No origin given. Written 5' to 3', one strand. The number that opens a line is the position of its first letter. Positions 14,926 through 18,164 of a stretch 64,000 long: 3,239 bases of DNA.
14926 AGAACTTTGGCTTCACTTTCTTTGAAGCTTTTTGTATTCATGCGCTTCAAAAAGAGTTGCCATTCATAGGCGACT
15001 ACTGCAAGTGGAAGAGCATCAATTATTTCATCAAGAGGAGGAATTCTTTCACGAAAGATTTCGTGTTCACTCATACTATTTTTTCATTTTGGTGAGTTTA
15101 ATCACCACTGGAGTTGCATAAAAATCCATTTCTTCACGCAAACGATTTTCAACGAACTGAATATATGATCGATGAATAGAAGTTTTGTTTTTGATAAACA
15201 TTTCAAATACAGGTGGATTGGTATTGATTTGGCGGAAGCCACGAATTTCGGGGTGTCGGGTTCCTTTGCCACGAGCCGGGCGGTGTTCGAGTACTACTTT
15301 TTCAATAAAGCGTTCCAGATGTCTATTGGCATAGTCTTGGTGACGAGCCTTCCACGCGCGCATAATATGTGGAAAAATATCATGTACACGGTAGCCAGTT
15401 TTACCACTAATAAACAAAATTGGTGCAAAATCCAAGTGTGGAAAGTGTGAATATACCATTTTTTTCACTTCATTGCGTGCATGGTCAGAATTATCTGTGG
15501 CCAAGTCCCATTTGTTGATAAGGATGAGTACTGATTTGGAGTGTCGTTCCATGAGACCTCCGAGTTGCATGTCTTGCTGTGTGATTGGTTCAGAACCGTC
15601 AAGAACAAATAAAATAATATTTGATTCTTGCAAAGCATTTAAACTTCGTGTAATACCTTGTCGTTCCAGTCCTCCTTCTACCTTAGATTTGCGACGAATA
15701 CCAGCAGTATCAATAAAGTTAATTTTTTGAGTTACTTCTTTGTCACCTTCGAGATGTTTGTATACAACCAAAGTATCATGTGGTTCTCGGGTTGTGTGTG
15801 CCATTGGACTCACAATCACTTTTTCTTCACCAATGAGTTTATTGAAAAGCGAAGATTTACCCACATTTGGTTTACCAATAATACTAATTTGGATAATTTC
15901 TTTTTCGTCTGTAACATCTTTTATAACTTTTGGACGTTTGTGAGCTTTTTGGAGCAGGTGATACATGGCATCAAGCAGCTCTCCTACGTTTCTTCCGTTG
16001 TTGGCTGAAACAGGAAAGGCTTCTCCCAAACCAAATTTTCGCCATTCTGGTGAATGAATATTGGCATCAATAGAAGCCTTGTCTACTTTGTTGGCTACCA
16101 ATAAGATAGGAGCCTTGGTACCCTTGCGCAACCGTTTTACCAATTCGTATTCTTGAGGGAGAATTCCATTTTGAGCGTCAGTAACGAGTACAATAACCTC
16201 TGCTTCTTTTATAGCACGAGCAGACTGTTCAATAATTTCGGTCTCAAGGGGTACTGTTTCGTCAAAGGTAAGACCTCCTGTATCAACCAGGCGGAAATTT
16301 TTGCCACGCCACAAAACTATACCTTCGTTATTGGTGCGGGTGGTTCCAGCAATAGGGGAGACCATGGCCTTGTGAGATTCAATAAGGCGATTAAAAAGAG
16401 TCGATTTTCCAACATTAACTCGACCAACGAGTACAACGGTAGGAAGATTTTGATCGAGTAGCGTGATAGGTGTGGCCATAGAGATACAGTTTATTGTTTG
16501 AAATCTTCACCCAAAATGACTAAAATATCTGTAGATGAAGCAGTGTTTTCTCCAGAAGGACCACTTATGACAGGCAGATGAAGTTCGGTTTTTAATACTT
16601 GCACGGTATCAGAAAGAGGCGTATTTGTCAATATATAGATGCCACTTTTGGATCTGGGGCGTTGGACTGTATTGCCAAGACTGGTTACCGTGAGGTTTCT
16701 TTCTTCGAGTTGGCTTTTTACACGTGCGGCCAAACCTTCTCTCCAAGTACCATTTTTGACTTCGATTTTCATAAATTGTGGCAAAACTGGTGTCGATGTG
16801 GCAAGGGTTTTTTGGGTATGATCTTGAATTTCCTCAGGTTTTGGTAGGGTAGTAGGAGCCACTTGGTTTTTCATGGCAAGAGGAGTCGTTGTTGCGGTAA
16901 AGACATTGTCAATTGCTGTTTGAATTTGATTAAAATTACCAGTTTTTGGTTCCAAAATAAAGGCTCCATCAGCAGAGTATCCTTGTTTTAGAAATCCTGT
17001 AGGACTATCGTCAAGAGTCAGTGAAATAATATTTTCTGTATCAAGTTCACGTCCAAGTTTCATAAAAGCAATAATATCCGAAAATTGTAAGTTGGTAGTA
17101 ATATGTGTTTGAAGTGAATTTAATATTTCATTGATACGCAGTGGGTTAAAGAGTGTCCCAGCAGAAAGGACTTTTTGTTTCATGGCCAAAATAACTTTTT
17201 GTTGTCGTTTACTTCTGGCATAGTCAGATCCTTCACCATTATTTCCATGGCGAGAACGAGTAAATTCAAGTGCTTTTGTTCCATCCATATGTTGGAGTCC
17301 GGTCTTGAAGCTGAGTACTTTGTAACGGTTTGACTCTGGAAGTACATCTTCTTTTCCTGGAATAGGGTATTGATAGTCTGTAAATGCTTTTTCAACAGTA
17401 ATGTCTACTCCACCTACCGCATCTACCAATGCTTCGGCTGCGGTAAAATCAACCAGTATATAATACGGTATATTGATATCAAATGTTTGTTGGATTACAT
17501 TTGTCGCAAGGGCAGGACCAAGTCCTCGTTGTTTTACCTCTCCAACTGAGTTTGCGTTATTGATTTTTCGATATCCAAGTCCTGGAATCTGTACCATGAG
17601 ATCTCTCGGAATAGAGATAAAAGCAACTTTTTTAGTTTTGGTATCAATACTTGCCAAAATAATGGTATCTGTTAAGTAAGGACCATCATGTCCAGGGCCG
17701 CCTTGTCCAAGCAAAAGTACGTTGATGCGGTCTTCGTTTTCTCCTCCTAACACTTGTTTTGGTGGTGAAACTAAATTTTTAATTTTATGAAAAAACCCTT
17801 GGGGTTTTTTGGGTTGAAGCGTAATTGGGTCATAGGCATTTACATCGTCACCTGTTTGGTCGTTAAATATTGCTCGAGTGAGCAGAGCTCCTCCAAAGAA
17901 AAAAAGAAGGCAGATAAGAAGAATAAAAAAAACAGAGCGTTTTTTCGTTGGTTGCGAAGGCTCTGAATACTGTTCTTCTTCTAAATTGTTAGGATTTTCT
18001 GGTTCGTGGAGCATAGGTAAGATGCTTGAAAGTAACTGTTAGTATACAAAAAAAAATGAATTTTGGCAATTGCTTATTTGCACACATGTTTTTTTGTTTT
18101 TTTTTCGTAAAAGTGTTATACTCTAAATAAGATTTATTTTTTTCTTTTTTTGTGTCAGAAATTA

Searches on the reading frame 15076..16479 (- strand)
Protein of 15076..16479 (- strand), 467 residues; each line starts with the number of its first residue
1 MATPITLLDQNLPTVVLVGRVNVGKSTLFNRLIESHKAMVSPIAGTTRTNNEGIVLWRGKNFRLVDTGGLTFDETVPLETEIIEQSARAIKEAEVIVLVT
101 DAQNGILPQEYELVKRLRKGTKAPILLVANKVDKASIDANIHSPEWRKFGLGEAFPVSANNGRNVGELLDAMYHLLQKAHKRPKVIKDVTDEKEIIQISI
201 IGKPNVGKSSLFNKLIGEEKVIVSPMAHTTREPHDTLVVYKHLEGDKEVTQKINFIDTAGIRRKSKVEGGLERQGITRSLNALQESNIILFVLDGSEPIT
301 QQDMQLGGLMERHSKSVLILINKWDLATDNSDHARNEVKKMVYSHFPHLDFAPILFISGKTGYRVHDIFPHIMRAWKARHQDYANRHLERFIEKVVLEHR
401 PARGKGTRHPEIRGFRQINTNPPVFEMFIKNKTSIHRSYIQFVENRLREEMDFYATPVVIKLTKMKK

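Call 91: search_protein_families(library=pfam, proteins=[window:15076-16479:-], max_evalue=0.00001)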
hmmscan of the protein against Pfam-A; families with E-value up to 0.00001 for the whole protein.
window:15076-16479:- (467 aa): 12 families
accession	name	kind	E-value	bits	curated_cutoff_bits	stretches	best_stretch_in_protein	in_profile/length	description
PF01926.29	MMR_HSR1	-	2e-54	183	21.9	2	14-131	1-113/113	50S ribosome-binding GTPase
PF00009.33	GTP_EFTU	-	1.6e-22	80.4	26.5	2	193-374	1-184/188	Elongation factor Tu GTP binding domain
PF02421.24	FeoB_N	-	4.3e-21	75.5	27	2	14-170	2-154/156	Ferrous iron transport protein B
PF14714.11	KH_dom-like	-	1.5e-15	57.7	27.3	1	386-461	5-79/81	KH-domain-like of EngA bacterial GTPase enzymes, C-terminal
PF00350.29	Dynamin_N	-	8.6e-15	55.6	27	0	198-233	1-35/168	Dynamin family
PF04548.22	AIG1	-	2.8e-13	50.1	27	1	14-118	2-108/212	AIG1 family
PF03193.22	RsgA_GTPase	-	9.5e-11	42.3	30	0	13-46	107-140/174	RsgA GTPase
PF08477.19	Roc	-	1.6e-10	41.7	27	0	15-133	2-119/119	Ras of Complex, Roc, domain of DAPkinase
PF00071.28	Ras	-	2.2e-07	31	21.6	0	15-171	2-155/162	Ras family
PF02492.25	cobW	-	3.5e-06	27.2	20.7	0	279-340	108-171/180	CobW/HypB/UreG, nucleotide-binding domain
PF00025.27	Arf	-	4.4e-06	26.7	22.3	0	15-134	17-127/174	ADP-ribosylation factor family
PF02263.25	GBP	-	7.9e-06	25.7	21.1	0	6-58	15-65/264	Guanylate-binding protein, N-terminal domain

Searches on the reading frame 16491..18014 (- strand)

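Call 91: search_protein_families(library=pfam, proteins=[window:16491-18014:-], max_evalue=0.00001)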
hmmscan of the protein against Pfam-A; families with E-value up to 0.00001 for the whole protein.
window:16491-18014:- (507 aa): 2 families
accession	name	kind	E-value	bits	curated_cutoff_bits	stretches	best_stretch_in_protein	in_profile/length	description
PF03816.19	LytR_cpsA_psr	-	2.5e-40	138.5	24.6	1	115-283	2-149/150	LytR_cpsA_psr family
PF13399.11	LytR_C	-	6.4e-09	37.1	22.2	1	416-505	3-86/86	LytR cell envelope-related transcriptional attenuator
